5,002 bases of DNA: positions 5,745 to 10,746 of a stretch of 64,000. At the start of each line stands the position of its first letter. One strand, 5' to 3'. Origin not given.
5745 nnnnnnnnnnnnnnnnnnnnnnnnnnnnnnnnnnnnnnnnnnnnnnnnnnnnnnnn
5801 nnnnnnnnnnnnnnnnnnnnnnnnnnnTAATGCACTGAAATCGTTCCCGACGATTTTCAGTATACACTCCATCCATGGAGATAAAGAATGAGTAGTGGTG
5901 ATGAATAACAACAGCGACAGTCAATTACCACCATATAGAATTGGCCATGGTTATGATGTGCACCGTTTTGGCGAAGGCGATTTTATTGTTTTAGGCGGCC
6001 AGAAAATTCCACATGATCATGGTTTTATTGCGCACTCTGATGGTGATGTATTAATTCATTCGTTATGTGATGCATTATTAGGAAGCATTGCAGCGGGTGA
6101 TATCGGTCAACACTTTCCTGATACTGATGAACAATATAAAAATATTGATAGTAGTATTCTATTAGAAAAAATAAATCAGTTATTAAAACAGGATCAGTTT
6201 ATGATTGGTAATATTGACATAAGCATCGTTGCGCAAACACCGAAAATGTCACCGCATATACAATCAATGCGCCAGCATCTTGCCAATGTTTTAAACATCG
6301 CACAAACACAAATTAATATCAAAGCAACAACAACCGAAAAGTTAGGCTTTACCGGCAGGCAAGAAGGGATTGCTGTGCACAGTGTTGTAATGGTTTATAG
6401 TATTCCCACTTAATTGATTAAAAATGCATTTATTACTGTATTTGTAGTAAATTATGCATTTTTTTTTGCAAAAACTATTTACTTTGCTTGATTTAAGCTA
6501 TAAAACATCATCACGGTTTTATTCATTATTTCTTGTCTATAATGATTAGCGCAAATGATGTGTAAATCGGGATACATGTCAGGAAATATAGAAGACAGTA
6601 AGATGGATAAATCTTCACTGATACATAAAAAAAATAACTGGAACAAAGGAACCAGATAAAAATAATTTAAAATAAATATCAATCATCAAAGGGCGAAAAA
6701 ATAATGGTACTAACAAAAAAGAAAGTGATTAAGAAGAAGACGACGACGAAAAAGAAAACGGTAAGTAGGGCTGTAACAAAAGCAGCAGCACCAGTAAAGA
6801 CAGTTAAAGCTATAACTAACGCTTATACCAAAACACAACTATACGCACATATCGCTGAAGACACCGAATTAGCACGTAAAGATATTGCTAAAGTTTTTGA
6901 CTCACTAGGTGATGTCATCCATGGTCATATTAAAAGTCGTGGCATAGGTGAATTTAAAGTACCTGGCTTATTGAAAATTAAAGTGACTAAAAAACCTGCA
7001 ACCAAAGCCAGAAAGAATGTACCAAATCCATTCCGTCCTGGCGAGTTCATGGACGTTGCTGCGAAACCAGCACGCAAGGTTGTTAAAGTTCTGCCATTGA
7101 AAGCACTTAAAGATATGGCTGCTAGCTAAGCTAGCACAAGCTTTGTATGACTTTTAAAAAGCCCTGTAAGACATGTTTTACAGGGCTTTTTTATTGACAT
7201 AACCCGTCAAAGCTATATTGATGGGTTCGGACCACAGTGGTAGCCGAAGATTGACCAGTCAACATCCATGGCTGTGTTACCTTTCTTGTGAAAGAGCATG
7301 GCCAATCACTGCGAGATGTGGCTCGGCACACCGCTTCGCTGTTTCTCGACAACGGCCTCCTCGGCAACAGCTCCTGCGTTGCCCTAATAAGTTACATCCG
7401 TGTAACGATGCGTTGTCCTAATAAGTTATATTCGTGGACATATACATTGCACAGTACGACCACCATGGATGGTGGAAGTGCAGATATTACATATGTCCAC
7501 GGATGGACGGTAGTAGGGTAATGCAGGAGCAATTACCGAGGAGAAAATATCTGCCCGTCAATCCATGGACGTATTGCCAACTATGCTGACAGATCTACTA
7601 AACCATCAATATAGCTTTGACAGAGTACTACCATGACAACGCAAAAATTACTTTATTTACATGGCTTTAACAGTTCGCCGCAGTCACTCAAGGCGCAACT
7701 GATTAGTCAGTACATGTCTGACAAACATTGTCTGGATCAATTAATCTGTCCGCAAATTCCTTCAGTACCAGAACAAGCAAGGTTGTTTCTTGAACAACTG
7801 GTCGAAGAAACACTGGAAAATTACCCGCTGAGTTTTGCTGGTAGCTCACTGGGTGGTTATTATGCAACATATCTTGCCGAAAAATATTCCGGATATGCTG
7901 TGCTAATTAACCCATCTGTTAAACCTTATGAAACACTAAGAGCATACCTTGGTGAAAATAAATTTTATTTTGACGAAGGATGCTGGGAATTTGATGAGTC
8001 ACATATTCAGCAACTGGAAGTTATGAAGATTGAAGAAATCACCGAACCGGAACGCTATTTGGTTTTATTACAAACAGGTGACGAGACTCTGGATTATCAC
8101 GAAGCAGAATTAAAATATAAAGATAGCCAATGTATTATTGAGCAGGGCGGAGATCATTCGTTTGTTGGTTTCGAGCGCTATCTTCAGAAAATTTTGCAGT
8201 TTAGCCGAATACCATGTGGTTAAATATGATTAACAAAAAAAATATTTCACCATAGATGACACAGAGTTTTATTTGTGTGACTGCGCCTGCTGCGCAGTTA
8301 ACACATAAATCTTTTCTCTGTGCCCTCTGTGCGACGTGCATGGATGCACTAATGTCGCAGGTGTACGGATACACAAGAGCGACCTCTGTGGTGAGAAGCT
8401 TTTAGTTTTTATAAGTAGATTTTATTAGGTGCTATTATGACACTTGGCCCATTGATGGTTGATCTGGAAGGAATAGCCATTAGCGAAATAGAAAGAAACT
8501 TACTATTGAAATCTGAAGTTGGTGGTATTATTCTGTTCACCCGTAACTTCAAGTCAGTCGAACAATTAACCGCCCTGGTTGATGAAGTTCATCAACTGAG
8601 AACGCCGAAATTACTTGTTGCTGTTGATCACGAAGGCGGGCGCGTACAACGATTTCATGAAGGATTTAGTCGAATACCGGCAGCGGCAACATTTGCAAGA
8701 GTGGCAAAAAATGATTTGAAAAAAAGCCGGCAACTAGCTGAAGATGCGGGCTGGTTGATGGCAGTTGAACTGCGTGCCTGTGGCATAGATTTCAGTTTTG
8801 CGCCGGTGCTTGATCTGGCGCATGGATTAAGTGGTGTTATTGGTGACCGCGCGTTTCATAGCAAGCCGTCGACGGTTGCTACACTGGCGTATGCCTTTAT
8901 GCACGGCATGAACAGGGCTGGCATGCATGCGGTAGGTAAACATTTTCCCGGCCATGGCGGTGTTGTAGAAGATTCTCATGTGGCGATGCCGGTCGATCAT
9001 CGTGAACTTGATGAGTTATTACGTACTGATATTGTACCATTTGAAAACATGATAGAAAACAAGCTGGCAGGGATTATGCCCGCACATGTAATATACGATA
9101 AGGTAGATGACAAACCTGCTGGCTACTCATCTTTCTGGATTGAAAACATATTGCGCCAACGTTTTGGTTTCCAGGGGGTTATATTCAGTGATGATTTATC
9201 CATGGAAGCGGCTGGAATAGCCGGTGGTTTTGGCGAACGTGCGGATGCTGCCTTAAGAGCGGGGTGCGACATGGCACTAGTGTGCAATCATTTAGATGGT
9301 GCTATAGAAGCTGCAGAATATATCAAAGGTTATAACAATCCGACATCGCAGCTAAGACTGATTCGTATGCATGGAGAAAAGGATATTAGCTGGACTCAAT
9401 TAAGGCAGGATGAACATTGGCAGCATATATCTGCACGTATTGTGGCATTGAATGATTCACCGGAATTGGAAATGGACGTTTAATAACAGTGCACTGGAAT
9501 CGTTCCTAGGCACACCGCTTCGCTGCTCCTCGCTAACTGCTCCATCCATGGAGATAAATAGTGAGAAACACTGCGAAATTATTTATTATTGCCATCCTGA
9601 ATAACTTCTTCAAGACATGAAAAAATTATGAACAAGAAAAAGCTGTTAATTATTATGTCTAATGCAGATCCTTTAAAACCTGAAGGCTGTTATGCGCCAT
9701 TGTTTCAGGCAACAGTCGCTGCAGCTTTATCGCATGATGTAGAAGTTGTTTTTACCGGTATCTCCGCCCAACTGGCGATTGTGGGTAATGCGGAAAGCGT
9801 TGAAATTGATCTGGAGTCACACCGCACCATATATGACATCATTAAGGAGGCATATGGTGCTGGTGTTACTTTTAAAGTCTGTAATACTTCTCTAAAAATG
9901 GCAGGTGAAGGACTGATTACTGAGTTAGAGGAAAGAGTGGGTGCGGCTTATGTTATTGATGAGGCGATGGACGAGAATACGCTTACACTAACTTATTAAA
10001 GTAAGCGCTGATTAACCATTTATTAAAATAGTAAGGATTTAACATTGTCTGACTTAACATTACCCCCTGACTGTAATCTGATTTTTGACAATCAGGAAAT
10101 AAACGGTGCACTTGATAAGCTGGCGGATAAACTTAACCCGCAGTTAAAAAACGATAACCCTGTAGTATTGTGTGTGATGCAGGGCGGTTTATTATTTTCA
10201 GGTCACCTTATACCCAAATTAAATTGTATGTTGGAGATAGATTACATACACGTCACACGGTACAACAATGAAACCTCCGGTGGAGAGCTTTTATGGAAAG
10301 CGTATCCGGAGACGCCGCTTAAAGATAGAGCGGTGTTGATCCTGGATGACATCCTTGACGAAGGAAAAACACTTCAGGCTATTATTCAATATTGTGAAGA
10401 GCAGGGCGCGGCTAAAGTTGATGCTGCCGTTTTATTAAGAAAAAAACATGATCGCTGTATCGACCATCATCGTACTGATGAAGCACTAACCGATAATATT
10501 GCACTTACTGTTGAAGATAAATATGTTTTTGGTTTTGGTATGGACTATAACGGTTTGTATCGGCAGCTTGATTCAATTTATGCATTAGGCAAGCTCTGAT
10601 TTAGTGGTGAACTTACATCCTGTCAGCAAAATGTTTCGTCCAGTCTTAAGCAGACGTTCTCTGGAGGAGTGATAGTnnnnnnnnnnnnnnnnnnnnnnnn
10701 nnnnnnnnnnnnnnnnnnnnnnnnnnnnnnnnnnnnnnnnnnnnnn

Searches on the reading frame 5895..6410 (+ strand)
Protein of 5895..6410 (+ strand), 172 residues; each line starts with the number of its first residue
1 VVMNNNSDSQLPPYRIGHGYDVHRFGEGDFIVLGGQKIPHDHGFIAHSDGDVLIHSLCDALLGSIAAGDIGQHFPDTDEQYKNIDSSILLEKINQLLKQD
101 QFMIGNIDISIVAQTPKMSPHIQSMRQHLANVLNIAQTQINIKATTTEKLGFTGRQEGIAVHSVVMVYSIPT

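Call 83: search_protein_families(library=pfam, proteins=[window:5895-6410:+], max_evalue=0.001)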
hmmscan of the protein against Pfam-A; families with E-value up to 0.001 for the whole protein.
window:5895-6410:+ (172 aa): 1 family
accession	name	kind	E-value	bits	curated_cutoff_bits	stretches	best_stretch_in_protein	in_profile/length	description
PF02542.21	YgbB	-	2.6e-67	226.4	26.7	1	14-167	1-154/155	YgbB family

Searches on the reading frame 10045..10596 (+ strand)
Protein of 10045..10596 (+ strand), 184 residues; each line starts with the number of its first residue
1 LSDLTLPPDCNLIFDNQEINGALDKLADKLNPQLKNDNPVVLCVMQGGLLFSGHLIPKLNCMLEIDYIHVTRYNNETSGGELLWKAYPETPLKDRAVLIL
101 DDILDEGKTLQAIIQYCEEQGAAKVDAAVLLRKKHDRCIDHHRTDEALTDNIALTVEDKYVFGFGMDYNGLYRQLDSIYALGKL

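Call 83: search_protein_families(library=pfam, proteins=[window:10045-10596:+], max_evalue=0.001)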
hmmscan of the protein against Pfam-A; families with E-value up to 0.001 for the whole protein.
window:10045-10596:+ (184 aa): 1 family
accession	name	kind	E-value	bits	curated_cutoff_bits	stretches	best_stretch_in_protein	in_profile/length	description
PF00156.33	Pribosyltran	-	2.3e-22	79.4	26.3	1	13-138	5-131/158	Phosphoribosyl transferase domain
